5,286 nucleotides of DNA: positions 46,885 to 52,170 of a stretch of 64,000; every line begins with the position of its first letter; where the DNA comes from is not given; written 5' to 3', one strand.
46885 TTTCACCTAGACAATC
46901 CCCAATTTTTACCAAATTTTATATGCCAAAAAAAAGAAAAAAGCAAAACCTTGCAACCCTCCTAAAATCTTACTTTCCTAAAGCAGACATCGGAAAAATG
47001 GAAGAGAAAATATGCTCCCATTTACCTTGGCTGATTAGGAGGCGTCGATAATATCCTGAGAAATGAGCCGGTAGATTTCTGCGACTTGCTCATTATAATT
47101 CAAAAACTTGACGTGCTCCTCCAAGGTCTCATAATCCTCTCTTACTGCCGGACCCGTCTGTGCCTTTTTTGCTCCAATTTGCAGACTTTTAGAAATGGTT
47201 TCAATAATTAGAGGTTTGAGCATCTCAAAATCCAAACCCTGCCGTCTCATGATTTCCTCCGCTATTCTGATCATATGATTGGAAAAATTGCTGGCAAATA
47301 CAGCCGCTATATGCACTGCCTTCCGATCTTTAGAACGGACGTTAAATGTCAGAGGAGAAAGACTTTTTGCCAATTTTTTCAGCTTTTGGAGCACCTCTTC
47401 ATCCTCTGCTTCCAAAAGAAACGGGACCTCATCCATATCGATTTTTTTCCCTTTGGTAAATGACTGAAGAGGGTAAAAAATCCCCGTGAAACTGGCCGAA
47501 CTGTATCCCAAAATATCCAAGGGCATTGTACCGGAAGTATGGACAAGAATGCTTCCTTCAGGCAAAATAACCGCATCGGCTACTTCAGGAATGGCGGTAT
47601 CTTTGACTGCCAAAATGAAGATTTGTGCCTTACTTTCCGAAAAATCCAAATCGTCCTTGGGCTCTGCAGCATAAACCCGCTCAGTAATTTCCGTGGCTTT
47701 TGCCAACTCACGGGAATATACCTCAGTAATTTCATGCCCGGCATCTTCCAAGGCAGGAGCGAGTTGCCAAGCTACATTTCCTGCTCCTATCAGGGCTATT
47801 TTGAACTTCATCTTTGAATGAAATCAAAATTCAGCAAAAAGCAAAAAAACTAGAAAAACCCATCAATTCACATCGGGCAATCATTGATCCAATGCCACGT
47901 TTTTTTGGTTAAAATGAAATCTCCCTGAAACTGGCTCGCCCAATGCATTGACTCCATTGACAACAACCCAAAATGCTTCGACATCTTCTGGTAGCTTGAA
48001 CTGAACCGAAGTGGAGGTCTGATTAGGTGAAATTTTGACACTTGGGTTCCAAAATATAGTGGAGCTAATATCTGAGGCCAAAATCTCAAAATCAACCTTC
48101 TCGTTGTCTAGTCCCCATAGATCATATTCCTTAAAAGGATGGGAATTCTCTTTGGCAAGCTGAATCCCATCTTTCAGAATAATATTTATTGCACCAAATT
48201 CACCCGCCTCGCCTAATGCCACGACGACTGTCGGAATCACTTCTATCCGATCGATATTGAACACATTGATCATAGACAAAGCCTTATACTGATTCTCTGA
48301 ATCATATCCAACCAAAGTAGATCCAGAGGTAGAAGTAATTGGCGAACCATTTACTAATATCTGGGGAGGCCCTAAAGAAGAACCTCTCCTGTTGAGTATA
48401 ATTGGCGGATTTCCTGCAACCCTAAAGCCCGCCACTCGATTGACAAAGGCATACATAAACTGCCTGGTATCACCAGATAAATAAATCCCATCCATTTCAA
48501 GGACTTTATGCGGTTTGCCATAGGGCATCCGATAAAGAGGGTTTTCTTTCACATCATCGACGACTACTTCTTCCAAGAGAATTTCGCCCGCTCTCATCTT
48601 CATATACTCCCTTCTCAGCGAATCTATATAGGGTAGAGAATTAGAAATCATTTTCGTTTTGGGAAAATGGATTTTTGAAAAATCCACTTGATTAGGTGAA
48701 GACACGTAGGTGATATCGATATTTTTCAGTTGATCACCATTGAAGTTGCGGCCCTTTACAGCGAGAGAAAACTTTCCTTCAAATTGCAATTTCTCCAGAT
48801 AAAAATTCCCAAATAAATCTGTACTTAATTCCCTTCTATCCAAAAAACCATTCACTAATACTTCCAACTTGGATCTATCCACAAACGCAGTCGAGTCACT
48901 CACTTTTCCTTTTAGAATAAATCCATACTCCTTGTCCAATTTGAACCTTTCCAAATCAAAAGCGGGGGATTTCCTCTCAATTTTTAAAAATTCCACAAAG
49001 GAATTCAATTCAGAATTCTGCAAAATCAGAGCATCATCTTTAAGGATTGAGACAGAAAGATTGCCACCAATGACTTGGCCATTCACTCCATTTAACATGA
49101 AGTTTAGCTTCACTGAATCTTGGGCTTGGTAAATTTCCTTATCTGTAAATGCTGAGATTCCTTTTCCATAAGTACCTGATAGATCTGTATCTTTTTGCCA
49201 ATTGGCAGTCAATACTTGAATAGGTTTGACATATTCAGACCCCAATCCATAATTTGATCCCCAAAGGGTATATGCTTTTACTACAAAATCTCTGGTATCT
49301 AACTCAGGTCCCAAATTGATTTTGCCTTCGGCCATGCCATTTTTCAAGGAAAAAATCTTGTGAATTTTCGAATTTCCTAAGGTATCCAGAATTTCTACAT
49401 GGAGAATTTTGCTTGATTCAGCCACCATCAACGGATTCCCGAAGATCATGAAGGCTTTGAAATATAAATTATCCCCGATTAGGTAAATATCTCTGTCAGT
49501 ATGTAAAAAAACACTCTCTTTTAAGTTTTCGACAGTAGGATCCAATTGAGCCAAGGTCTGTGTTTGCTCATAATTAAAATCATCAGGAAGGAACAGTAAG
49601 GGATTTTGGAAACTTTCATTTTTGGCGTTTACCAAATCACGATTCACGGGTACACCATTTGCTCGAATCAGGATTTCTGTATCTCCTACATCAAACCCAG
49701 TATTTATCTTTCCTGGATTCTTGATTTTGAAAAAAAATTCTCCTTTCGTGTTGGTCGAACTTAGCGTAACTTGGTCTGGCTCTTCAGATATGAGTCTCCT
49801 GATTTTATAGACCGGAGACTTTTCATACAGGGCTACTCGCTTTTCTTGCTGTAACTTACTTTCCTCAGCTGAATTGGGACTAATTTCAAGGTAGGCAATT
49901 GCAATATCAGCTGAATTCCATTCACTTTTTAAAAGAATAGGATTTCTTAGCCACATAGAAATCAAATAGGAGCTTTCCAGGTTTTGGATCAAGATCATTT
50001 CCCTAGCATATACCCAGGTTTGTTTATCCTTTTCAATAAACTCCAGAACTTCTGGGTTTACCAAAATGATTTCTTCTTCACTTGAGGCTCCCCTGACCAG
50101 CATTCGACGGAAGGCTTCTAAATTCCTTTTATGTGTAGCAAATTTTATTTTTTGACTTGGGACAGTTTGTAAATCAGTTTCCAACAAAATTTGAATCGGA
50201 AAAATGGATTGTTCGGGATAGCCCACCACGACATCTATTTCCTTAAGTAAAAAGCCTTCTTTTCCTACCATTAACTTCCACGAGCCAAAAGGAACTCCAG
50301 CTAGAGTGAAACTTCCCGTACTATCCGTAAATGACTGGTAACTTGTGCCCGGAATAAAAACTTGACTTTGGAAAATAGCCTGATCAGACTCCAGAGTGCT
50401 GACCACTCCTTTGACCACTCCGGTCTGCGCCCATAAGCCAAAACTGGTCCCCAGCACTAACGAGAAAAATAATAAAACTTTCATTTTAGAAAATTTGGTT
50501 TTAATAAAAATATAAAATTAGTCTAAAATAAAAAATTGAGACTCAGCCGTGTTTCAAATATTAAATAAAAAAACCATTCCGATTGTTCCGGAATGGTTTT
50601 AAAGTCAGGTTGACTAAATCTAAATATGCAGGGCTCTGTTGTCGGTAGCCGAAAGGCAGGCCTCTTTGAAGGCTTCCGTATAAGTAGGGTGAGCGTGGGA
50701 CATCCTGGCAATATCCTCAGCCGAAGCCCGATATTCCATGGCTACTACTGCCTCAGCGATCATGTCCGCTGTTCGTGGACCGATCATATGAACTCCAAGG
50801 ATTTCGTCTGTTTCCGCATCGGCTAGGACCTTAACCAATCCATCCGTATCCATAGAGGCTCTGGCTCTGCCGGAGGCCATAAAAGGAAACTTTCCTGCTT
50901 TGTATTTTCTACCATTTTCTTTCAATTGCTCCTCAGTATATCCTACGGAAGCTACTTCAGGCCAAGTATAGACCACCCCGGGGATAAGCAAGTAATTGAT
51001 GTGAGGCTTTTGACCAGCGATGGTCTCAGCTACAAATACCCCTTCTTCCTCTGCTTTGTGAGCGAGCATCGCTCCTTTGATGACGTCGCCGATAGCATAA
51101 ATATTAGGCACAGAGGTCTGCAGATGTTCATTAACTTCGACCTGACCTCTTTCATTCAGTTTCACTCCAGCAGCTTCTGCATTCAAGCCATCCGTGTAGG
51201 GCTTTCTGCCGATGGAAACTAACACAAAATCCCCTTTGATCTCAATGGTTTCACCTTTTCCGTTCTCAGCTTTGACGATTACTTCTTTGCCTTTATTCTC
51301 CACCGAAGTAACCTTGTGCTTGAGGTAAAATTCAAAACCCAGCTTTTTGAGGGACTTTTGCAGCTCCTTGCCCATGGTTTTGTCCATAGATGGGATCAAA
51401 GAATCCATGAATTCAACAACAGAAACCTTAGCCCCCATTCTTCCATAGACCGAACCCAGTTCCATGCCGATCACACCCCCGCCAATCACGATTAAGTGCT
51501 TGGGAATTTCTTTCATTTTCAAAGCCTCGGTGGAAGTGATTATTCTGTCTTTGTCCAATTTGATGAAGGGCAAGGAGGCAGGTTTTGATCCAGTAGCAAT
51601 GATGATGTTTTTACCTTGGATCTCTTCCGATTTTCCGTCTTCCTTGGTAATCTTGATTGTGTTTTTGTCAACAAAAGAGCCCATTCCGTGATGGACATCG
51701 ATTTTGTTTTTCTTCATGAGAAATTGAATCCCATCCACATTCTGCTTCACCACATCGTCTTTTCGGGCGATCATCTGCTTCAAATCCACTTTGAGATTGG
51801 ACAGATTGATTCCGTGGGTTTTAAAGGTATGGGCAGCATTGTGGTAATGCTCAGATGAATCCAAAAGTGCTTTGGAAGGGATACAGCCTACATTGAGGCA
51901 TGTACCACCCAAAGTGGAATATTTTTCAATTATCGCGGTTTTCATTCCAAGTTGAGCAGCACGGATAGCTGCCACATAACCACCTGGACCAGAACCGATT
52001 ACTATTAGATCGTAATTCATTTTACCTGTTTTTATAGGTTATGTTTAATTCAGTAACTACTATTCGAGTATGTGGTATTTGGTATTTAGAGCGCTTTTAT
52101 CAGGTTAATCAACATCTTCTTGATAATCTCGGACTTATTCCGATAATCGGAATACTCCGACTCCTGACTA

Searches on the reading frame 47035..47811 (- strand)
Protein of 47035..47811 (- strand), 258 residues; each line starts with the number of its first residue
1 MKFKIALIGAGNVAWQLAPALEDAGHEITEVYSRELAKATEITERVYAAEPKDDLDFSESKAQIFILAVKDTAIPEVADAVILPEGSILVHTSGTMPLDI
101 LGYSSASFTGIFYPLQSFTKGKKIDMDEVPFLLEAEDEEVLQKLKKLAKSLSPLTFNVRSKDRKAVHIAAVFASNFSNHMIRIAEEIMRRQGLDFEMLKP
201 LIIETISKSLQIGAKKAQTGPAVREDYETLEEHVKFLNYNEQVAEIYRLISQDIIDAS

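Call 93: search_protein_families(library=pfam, proteins=[window:47035-47811:-], max_evalue=0.00001)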
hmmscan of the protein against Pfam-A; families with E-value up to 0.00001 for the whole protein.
window:47035-47811:- (258 aa): 3 families
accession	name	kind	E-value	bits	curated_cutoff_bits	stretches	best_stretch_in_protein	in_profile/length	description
PF10728.14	DUF2520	-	4.4e-38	130.3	25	1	129-253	1-124/125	Domain of unknown function (DUF2520)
PF03807.23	F420_oxidored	-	2.1e-10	41.5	21.6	1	4-91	1-90/94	NADP oxidoreductase coenzyme F420-dependent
PF10727.15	Rossmann-like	-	3.1e-09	37.1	23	1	3-101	15-116/131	Rossmann-like domain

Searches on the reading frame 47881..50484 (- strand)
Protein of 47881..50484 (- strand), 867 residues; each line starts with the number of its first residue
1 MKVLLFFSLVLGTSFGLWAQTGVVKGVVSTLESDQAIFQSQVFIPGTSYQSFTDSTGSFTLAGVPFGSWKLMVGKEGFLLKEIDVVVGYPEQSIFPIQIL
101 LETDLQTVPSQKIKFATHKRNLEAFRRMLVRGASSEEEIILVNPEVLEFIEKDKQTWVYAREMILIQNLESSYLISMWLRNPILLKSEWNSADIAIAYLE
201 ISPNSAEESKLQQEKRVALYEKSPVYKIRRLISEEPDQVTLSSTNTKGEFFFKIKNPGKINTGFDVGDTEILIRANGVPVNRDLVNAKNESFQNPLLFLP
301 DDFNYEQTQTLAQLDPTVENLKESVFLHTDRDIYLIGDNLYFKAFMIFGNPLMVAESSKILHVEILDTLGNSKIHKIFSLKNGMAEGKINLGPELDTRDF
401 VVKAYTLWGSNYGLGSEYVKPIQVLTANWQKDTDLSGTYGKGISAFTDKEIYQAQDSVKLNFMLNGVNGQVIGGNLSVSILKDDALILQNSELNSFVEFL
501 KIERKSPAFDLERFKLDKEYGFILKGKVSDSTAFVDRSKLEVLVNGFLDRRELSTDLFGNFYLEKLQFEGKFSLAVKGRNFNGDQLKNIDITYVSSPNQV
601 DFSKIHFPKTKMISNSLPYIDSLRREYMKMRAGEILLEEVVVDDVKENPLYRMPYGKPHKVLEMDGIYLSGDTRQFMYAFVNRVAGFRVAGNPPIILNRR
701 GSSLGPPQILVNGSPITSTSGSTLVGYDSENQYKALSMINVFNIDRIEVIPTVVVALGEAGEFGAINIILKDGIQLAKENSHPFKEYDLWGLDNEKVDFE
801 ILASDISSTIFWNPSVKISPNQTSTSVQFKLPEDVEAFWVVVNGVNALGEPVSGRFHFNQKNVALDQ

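Call 93: search_protein_families(library=pfam, proteins=[window:47881-50484:-], max_evalue=0.00001)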
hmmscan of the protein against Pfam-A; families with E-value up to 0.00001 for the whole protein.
window:47881-50484:- (867 aa): 3 families
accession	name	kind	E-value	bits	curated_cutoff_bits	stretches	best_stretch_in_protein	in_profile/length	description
PF13620.12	CarboxypepD_reg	-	1.1e-08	35.7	32.3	1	24-87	2-69/82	Carboxypeptidase regulatory-like domain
PF13715.12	CarbopepD_reg_2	-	1.3e-07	32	32.2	0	24-89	1-66/88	CarboxypepD_reg-like domain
PF01835.25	MG2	-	3.5e-07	30.9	32.8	0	445-491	4-51/96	MG2 domain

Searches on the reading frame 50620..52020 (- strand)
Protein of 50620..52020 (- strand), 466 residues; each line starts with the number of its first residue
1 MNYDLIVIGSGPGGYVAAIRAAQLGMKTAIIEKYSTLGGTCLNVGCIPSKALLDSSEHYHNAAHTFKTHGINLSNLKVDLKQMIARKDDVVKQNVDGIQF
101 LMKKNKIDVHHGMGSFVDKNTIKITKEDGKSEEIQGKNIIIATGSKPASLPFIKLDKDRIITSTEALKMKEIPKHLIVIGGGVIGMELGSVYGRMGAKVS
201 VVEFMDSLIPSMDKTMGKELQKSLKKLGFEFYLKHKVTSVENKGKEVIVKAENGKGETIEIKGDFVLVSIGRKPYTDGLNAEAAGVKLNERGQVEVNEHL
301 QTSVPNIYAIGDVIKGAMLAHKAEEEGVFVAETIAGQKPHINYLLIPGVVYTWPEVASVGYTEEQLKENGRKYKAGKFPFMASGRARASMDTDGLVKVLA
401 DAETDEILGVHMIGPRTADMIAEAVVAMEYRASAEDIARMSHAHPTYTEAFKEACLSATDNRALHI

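Call 93: search_protein_families(library=pfam, proteins=[window:50620-52020:-], max_evalue=0.00001)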
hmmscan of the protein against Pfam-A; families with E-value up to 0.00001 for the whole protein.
window:50620-52020:- (466 aa): 10 families
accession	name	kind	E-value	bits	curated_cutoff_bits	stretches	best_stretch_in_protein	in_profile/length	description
PF07992.20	Pyr_redox_2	-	1.4e-78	264.7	26.1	1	3-327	1-291/291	Pyridine nucleotide-disulphide oxidoreductase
PF02852.28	Pyr_redox_dim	-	2e-40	137.9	25.3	1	346-454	1-109/110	Pyridine nucleotide-disulphide oxidoreductase, dimerisation domain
PF00070.33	Pyr_redox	-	7.4e-22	78.1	22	1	175-251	1-79/82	Pyridine nucleotide-disulphide oxidoreductase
PF13738.12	Pyr_redox_3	-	8.2e-15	55.3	30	1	6-311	1-305/305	Pyridine nucleotide-disulphide oxidoreductase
PF12831.13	FAD_oxidored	-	3.2e-10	40.3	27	1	4-46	1-43/416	FAD dependent oxidoreductase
PF00890.30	FAD_binding_2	-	1.2e-09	38.3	20.4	1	4-40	1-37/414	FAD binding domain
PF03486.20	HI0933_like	-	1.1e-08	35.2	50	0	4-38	2-36/244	HI0933-like protein Rossmann domain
PF01134.28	GIDA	-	5.4e-08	32.7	22.1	1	4-149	1-154/391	Glucose inhibited division protein A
PF13434.12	Lys_Orn_oxgnase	-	2.1e-07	30.9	21.3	0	95-189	108-204/339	L-lysine 6-monooxygenase/L-ornithine 5-monooxygenase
PF13450.12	NAD_binding_8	-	6.5e-07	30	21.9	1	7-68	1-54/68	NAD(P)-binding Rossmann-like domain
